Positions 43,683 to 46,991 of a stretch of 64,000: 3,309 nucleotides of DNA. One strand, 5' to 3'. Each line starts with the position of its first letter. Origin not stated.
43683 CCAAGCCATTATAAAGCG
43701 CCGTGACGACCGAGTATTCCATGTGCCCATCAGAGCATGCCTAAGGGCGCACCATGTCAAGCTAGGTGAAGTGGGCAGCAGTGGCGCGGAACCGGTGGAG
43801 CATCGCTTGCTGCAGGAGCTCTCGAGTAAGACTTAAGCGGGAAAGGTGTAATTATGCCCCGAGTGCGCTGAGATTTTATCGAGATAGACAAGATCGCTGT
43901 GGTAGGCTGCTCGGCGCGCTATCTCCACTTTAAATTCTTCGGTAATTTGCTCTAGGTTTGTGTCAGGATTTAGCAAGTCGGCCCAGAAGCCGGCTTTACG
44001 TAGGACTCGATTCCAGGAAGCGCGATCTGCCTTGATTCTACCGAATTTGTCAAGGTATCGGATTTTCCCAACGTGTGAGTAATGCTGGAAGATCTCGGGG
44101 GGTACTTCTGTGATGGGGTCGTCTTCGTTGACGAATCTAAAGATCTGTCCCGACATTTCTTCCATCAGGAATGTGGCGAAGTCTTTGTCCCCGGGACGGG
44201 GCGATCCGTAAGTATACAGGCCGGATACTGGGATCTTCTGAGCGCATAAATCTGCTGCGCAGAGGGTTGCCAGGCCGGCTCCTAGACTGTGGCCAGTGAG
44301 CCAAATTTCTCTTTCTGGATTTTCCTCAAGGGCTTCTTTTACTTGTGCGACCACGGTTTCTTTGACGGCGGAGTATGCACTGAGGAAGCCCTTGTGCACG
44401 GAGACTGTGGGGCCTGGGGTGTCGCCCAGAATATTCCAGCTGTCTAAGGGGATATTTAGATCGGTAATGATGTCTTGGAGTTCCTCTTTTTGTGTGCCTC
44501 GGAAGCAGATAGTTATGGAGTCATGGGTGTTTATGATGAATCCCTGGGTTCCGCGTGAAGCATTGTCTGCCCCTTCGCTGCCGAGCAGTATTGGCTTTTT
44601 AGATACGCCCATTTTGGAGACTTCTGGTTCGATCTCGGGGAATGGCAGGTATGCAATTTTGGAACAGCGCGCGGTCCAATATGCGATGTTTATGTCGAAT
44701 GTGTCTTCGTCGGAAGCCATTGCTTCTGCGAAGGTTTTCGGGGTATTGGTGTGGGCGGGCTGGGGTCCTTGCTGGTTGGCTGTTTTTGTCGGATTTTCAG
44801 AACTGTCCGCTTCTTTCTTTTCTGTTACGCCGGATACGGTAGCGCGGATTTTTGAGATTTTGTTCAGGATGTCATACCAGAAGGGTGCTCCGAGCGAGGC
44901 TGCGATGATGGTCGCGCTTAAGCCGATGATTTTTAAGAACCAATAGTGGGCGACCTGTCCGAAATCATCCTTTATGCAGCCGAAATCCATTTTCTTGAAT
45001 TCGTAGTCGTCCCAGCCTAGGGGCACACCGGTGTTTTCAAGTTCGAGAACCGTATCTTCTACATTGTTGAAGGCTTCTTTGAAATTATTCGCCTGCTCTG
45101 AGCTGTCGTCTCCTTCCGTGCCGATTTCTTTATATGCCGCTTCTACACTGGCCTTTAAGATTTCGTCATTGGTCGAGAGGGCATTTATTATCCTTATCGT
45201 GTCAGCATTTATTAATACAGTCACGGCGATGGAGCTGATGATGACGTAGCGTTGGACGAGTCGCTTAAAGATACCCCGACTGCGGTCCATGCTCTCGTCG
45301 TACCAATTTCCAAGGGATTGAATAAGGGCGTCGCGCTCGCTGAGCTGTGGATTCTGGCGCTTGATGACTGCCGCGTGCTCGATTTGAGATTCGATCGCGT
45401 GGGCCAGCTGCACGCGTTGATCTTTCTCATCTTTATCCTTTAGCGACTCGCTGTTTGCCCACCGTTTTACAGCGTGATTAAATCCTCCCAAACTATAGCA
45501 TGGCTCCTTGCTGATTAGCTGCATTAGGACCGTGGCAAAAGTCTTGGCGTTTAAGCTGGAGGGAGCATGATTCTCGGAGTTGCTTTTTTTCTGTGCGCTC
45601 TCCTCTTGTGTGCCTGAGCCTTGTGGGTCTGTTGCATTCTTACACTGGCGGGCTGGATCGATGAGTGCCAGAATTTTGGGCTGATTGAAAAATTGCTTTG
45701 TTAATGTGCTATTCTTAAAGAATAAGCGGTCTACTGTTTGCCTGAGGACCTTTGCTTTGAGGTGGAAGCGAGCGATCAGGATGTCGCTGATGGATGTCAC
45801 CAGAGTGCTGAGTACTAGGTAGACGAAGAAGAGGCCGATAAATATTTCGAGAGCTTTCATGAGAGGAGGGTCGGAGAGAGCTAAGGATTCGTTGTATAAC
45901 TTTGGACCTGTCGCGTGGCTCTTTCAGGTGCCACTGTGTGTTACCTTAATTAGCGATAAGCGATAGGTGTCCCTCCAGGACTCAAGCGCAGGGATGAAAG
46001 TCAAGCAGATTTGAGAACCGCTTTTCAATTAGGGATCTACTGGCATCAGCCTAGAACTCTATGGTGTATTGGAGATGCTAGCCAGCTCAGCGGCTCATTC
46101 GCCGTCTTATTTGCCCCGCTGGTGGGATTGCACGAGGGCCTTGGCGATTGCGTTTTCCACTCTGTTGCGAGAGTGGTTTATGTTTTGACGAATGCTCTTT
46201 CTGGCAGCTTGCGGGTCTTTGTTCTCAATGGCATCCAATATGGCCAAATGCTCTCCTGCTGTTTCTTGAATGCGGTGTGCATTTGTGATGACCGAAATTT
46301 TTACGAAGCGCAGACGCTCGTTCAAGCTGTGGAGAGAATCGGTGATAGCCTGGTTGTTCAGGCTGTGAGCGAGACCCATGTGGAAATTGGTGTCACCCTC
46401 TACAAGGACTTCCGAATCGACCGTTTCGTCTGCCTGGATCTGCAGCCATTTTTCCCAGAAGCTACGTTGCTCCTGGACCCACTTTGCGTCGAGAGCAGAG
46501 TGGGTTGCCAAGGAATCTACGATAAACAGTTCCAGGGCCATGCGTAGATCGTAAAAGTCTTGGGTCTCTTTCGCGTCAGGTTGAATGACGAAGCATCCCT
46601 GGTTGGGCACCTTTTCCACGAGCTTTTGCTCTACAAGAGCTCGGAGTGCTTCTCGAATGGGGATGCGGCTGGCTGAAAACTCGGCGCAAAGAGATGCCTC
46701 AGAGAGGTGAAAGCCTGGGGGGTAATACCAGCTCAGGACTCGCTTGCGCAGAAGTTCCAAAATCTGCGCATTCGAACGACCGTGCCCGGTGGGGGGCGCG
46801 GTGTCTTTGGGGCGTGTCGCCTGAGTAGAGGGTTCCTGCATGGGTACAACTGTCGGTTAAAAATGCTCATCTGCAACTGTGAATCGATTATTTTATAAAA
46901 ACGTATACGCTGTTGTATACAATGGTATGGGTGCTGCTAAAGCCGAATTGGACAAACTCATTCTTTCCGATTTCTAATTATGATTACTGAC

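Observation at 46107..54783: GntR-controlled cluster coupling a TonB-dependent receptor to AtzE/AtzG/AtzH-type and biuret-hydrolase-like enzymes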

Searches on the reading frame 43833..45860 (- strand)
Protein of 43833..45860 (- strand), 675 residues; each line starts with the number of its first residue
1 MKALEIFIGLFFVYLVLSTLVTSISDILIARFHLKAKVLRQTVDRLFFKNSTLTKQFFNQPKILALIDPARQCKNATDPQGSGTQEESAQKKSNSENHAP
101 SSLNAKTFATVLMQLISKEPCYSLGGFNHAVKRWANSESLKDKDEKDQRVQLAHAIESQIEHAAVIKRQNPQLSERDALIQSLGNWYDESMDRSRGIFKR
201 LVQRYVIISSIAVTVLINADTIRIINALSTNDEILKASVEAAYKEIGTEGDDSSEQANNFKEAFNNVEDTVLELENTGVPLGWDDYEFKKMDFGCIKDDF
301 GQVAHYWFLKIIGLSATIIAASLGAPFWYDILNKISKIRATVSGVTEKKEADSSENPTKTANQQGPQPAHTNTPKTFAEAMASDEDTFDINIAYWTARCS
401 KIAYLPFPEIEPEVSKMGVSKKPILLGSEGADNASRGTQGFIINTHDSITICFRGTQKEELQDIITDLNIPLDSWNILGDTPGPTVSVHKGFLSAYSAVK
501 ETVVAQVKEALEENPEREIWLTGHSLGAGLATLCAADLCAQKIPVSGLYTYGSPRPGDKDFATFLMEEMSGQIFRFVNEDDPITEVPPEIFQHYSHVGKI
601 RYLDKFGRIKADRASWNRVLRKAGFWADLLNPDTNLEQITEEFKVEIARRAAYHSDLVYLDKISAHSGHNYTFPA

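Call 3: search_protein_families(library=pfam, proteins=[window:43833-45860:-], max_evalue=0.01)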
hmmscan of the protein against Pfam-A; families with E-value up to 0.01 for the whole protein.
window:43833-45860:- (675 aa): 4 families
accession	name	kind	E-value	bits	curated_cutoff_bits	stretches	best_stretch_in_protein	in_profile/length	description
PF01764.32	Lipase_3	-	1e-31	110.1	22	1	451-589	2-138/140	Lipase (class 3)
PF12697.13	Abhydrolase_6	-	0.0061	17.7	26.3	0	498-630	50-154/217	Alpha/beta hydrolase family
PF00561.26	Abhydrolase_1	-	0.0079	16.3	25.8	0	480-553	34-102/245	alpha/beta hydrolase fold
PF06259.18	Abhydrolase_8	-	0.0081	16.3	20.5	0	512-587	105-174/178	Alpha/beta hydrolase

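Call 4: search_protein_families(library=ncbifam, proteins=[window:43833-45860:-], max_evalue=0.01)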
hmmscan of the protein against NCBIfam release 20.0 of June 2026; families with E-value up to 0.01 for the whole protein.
window:43833-45860:- (675 aa): 2 families
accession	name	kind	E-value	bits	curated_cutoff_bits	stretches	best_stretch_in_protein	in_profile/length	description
NF047388.1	SA1320_fam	subfamily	6.5e-07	28.2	230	1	448-601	2-128/644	SA1320 family protein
NF041407.1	XopAP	subfamily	0.00022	20.7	400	1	499-637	148-297/318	XopAP family type III secretion system effector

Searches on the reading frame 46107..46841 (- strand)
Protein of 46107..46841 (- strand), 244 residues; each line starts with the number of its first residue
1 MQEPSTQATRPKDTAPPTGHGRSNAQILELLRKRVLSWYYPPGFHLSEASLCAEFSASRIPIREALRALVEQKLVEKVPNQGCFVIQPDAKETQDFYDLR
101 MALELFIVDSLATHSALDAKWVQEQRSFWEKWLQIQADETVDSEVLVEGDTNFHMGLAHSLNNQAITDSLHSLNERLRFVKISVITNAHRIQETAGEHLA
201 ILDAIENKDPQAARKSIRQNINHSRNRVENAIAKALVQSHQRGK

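Call 3: search_protein_families(library=pfam, proteins=[window:46107-46841:-], max_evalue=0.01)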
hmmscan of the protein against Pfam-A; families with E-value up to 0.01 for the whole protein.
window:46107-46841:- (244 aa): 2 families
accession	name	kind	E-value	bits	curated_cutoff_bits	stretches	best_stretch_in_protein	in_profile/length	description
PF07729.17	FCD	-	7.3e-18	65.6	24.3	1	95-221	1-123/125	FCD domain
PF00392.27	GntR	-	6.7e-14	51.7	27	1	26-85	4-64/64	Bacterial regulatory proteins, gntR family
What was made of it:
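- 46107..46841 (-): GntR-family regulator of the FadR/FCD subfamily, divergently transcribed. It is the presumed repressor of the operon. Pfam GntR 51.7 bits and FCD 65.6 bits (call 3).
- Checked: GntR, 46107-46841 (-): Pfam GntR plus FCD domains (call 3).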

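Call 4: search_protein_families(library=ncbifam, proteins=[window:46107-46841:-], max_evalue=0.01)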
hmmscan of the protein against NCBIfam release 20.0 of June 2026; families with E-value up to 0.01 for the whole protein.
window:46107-46841:- (244 aa): 13 families
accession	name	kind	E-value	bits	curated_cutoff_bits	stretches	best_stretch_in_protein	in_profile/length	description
TIGR03338.1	phnR_burk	equivalog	1.4e-26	93.4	271.5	1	30-227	19-212/212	phosphonate utilization associated transcriptional regulator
NF003011.0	PRK03837.1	subfamily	6.6e-13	48.8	260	1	91-228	102-233/241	transcriptional regulator NanR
NF008576.0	PRK11534.1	equivalog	3.4e-10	40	218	1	29-221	14-210/225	DNA-binding transcriptional regulator CsiR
NF007741.0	PRK10421.1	equivalog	1e-09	38.2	311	1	47-230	33-235/262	transcriptional regulator LldR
NF007292.0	PRK09764.1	equivalog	2.5e-09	36.7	281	1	24-141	7-123/240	GntR family transcriptional regulator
TIGR02018.2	his_ut_repres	equivalog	1.3e-08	34.5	220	1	26-92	3-70/226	histidine utilization transcriptional repressor HutC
NF007442.0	PRK09990.1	equivalog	2.8e-08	33.5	301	1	47-230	36-237/256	transcriptional regulator GlcC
NF041547.1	GntR_LSA1692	equivalog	2e-07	30.9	275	1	26-88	5-68/233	GntR family transcriptional regulator, LSA1692 subfamily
TIGR02404.1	trehalos_R_Bsub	equivalog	2.1e-06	27.5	211.95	1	27-90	5-69/233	trehalose operon repressor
NF008504.0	PRK11414.1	equivalog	2.7e-06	27.3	225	1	41-222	30-209/221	GntR family transcriptional regulator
NF008571.0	PRK11523.1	equivalog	0.00021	20.8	396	1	26-228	12-225/258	transcriptional regulator ExuR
NF011575.0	PRK14999.1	equivalog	0.00082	18.7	424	1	46-92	37-83/241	histidine utilization repressor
NF008491.0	PRK11402.1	subfamily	0.00095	18.7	269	1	40-91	29-81/243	GntR family transcriptional regulator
